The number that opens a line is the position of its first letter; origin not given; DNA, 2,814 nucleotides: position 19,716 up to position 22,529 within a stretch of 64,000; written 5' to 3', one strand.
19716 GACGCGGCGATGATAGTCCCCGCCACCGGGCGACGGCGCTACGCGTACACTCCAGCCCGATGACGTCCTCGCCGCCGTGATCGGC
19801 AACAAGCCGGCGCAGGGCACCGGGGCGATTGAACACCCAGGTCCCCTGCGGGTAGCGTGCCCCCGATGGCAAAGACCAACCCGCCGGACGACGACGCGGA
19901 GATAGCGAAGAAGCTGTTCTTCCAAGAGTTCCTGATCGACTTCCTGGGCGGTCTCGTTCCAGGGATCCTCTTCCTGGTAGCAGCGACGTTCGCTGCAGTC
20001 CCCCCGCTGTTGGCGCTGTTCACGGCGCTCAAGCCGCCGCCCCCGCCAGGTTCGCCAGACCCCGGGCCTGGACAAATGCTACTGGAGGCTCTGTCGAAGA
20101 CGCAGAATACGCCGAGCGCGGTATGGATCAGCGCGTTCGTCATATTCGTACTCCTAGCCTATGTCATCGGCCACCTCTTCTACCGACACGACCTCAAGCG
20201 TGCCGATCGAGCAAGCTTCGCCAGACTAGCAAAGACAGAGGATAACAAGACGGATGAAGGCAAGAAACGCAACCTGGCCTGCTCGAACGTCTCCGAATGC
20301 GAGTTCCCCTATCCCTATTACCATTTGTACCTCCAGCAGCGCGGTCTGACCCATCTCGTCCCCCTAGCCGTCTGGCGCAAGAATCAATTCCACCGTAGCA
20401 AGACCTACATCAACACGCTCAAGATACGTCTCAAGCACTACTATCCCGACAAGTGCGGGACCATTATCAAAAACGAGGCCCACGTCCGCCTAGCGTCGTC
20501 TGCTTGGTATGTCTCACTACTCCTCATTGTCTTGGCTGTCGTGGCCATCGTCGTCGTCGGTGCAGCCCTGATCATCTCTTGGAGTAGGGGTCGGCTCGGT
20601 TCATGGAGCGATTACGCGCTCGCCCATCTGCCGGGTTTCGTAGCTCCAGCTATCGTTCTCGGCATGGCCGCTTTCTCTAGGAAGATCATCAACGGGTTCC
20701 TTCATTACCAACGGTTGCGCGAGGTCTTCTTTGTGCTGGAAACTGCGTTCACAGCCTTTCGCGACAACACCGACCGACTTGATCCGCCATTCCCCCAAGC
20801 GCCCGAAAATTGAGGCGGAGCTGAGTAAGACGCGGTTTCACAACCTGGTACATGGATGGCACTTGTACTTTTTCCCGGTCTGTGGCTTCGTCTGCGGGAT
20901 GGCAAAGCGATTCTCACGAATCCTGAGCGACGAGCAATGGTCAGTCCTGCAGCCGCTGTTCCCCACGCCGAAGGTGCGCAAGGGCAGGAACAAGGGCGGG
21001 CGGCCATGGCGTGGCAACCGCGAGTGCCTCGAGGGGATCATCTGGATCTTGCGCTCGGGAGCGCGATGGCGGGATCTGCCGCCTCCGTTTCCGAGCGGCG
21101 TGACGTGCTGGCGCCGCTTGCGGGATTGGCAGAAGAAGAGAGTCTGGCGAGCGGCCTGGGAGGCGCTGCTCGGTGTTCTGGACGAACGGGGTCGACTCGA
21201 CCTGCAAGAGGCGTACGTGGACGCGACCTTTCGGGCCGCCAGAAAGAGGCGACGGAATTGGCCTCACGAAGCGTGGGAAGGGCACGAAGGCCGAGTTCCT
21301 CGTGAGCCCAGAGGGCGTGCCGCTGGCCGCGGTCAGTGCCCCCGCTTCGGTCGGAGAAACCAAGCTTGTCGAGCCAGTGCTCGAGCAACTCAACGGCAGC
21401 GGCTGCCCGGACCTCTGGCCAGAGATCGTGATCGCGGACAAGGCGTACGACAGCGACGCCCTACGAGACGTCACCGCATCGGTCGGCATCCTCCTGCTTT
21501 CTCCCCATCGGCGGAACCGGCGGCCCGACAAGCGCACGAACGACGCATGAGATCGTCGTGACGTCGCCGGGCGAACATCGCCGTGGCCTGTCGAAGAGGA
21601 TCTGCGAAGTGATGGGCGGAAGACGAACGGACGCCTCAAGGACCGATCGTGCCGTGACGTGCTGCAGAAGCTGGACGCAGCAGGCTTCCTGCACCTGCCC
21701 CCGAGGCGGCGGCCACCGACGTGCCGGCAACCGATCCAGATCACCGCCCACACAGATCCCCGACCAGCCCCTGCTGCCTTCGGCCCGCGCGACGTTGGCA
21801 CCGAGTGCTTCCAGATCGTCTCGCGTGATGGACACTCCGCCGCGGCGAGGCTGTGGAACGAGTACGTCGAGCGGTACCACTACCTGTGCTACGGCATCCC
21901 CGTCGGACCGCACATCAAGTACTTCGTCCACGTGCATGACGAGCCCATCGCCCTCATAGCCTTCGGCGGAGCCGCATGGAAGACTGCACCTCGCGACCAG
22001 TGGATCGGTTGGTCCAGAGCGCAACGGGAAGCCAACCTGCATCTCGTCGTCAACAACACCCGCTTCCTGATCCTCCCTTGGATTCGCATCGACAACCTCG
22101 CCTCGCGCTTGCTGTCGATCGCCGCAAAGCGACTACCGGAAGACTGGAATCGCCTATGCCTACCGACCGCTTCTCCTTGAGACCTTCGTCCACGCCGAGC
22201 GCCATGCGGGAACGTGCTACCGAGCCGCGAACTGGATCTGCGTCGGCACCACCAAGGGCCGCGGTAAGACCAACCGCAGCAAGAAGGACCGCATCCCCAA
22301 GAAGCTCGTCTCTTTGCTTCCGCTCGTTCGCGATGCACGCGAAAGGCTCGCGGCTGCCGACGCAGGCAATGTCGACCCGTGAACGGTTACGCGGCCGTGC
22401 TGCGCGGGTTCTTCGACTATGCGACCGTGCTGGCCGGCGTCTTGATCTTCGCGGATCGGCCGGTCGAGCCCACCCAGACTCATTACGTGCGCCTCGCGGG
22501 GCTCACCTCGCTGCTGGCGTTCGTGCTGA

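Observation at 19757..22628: A 2.9-kb lower-GC insertion bracketed by an exact 11-bp direct repeat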

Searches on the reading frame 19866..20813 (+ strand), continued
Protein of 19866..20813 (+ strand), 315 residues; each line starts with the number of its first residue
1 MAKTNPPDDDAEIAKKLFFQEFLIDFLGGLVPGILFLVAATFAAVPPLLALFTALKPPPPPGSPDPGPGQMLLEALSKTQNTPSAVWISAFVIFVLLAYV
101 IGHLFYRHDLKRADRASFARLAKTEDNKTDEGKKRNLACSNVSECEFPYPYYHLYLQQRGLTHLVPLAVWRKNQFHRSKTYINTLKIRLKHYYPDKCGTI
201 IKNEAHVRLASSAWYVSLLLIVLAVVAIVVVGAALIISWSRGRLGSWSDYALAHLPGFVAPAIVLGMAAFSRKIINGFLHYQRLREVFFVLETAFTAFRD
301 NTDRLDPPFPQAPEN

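Call 31: find_encoding_contigs(protein=P0033, flank=8000, max_places=3)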
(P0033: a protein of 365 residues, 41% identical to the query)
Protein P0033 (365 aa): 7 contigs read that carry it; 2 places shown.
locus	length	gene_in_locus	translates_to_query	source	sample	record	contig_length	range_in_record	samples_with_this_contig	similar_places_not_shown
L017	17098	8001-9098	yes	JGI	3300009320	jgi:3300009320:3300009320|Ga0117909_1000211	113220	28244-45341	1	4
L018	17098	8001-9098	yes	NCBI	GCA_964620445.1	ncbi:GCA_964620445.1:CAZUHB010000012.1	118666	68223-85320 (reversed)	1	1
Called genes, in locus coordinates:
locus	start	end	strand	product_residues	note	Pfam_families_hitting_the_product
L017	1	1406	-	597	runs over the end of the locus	PF02415:Chlam_PMP (faint)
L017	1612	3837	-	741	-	PF03971:IDH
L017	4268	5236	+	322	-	-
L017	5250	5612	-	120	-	-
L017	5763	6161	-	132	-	-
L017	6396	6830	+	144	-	PF19762:DUF6249 (weak)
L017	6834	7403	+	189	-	PF04542:Sigma70_r2, PF08281:Sigma70_r4_2, PF04545:Sigma70_r4 (weak)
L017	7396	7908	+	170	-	PF13490:zf-HC2 (faint)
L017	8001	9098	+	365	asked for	-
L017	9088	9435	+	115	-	-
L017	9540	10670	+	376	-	PF02275:CBAH, PF03417:AAT (weak)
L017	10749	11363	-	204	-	-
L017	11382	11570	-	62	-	PF08534:Redoxin, PF00578:AhpC-TSA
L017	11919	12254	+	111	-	-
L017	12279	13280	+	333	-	PF13517:FG-GAP_3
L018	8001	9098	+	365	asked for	-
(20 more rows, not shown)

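Call 48: find_related_loci(query=A1, collection=viral_contigs, flank=6000)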
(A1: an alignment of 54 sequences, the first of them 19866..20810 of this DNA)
Query A1 (315 aa) in viral_contigs; peptide patterns used: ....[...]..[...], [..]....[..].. (x = any residue, [..] = any of these).
22 stretches matched a pattern; 1 encode a relative of the query (tblastn E <= 1e-3); 1 distinct loci.
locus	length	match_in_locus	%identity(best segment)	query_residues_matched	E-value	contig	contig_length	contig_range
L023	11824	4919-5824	42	15-298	2e-66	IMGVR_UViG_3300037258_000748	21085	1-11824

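Call 54: predict_structure(alignment_id=A1)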
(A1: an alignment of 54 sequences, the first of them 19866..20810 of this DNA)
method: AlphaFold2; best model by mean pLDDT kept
length: 315 residues; sequences in the alignment: 54
mean_pLDDT: 92.3   pTM: 0.88
mean pLDDT of the five models: 92.3, 91.5, 90.4, 90.3, 89.9
residues with pLDDT >= 90: 263; 70-90: 36; 50-70: 7; < 50: 9
segments of 3 or more residues with pLDDT < 50: 1-3, 311-315
pLDDT, mean of each block of 10 residues (from residue 1): 62 91 95 98 97 93 86 92 96 98 96 97 98 98 95 98 93 88 93 92 95 98 98 96 91 95 98 98 96 94 70 41
secondary structure, 60 per line:
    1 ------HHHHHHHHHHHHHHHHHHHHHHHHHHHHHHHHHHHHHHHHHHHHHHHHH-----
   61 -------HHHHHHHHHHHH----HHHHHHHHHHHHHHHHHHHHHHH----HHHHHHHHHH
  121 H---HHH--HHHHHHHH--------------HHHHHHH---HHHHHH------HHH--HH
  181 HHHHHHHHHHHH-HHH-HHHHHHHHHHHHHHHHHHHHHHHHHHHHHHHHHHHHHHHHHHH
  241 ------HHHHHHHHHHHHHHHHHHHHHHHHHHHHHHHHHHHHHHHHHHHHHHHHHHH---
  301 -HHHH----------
elements in order: H7-55 H68-79 H84-106 H111-121 H130-137 H152-158 H162-167 H179-192 H198-240 H247-297 H302-305
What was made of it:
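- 19866..20813 (+): Intact gene for a 315-aa four-helix membrane protein of an uncharacterised, Pfam-less family. This is the clearly foreign cargo. AF2 pLDDT 92.3 (call 54).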

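Call 56: fold_search(model_id=the predicted structure, library=pdb)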
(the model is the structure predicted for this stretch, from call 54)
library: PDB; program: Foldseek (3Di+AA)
matches with E <= 10: 311; with E <= 0.001: 0
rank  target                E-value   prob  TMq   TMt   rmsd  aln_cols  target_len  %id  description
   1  8f6k_B                1.1e-01  0.63  0.15  0.17  21.1       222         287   13  Cryo-EM structure of a Zinc-loaded H263A/D287A mutant of the YiiP-Fab complex (released 2023-02-08)
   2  7p3r_B                1.9e-01  0.14  0.13  0.13  40.8       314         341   14  Helical structure of the toxin MakA from Vibrio cholera (released 2022-02-23)
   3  6h2f_E                2.5e-01  0.16  0.17  0.16  32.6       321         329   12  Structure of the pre-pore AhlB of the tripartite alpha-pore forming toxin, AHL, from Aeromonas hydrophila. (released 2019-07-10)
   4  4s0f_A                2.6e-01  0.18  0.17  0.11  21.0       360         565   11  Crystal structure of the peptidase-containing ABC transporter PCAT1 E648Q mutant complexed with ATPgS in an occluded c (released 2015-07-22)
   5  7fc9                  2.7e-01  0.18  0.17  0.11  20.4       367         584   13  Crystal structure of CmABCB1 in lipidic mesophase revealed by LCP-SFX (released 2022-02-02)
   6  6h2f_C                2.7e-01  0.12  0.13  0.12  34.8       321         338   12  Structure of the pre-pore AhlB of the tripartite alpha-pore forming toxin, AHL, from Aeromonas hydrophila. (released 2019-07-10)
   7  6grj_E                2.8e-01  0.25  0.20  0.19  32.1       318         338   12  Structure of the AhlB pore of the tripartite alpha-pore forming toxin, AHL, from Aeromonas hydrophila. (released 2019-07-03)
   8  8fmv_C                2.9e-01  0.12  0.14  0.09  23.1       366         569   13  Heterodimeric ABC transporter BmrCD in the inward-facing conformation bound to substrate and ATP: BmrCD_IF-2HT/ATP (released 2023-11-15)
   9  3wmf                  2.9e-01  0.09  0.11  0.08  28.3       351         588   15  Crystal structure of an inward-facing eukaryotic ABC multitrug transporter G277V/A278V/A279V mutant (released 2014-03-19)
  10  9cus_C                3.2e-01  0.14  0.17  0.11  22.5       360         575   14  BmrCD in the outward-facing conformation bound to Hoechsts (released 2025-08-13)
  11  6h2f_G                3.2e-01  0.11  0.13  0.12  35.1       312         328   13  Structure of the pre-pore AhlB of the tripartite alpha-pore forming toxin, AHL, from Aeromonas hydrophila. (released 2019-07-10)
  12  9bd6_A                4.0e-01  0.15  0.17  0.12  21.0       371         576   12  PaMsbA in an occluded, outward conformation (released 2025-09-03)
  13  8szc_C                4.1e-01  0.12  0.15  0.11  25.3       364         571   13  Heterodimeric ABC transporter BmrCD in the inward-facing conformation bound to substrate and ATP: BmrCD_IF-1HT/ATP (released 2023-11-15)
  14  6grj_A                4.1e-01  0.10  0.13  0.12  34.3       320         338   12  Structure of the AhlB pore of the tripartite alpha-pore forming toxin, AHL, from Aeromonas hydrophila. (released 2019-07-03)
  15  7bcw_A                4.3e-01  0.14  0.17  0.11  22.2       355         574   10  Structure of MsbA in Salipro with ADP vanadate (released 2022-01-12)
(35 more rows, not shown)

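Call 78: search_dna_similar(query=window:19866-20810:+, collection=plasmids, mode=protein, max_rows=10)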
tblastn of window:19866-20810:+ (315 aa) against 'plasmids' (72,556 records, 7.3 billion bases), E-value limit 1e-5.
No match.

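Call 79: search_dna_similar(query=window:19866-20810:+, collection=phages, mode=protein, max_rows=10)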
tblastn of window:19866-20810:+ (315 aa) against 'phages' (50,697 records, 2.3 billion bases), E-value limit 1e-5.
No match.

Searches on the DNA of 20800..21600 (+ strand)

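Call 49: search_dna_similar(query=window:20800-21600:+, collection=plasmids, mode=distant, max_rows=12)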
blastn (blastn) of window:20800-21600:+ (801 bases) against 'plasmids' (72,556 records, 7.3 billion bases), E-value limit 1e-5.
No match.

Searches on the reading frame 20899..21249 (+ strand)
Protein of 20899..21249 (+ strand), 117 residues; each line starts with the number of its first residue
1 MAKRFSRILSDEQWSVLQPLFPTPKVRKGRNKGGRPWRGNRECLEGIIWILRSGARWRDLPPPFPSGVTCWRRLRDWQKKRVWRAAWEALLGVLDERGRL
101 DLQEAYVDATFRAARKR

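Call 8: search_protein_families(library=pfam, proteins=[window:20899-21249:+], max_evalue=0.01)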
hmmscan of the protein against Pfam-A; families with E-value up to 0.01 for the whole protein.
window:20899-21249:+ (117 aa): 1 family
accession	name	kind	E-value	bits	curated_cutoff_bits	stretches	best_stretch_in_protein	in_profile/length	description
PF13340.11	DUF4096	-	9.8e-25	87.1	34.3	1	9-86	1-75/76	Putative transposase of IS4/5 family (DUF4096)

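Call 26: search_protein_families(library=ncbifam, proteins=[window:20899-21249:+], max_evalue=0.01)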
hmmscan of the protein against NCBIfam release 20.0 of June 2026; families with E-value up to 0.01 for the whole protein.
window:20899-21249:+ (117 aa): 1 family
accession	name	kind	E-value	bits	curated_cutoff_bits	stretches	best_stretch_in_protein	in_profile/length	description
NF033580.1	transpos_IS5_3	equivalog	6e-27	94.8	110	1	8-114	4-101/258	IS5 family transposase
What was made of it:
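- On IS5-family insertion sequence (repeat = its target-site duplication): The transposase remnant is 20899-21550 within a 2872-nt interval that also holds three unrelated genes or fragments (calls 8, 26).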

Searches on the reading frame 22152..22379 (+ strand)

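Call 8: search_protein_families(library=pfam, proteins=[window:22152-22379:+], max_evalue=0.01)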
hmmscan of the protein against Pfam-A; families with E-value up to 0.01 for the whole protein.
window:22152-22379:+ (76 aa): 1 family
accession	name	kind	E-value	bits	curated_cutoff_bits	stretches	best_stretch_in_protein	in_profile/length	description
PF14236.12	DruA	-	3.6e-05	23.5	27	1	2-43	169-226/297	Druantia protein DruA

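Call 25: search_protein_families(library=padloc, proteins=[window:22152-22379:+], max_evalue=0.01)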
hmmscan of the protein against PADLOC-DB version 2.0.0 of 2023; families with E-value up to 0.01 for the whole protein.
window:22152-22379:+ (76 aa): 0 families
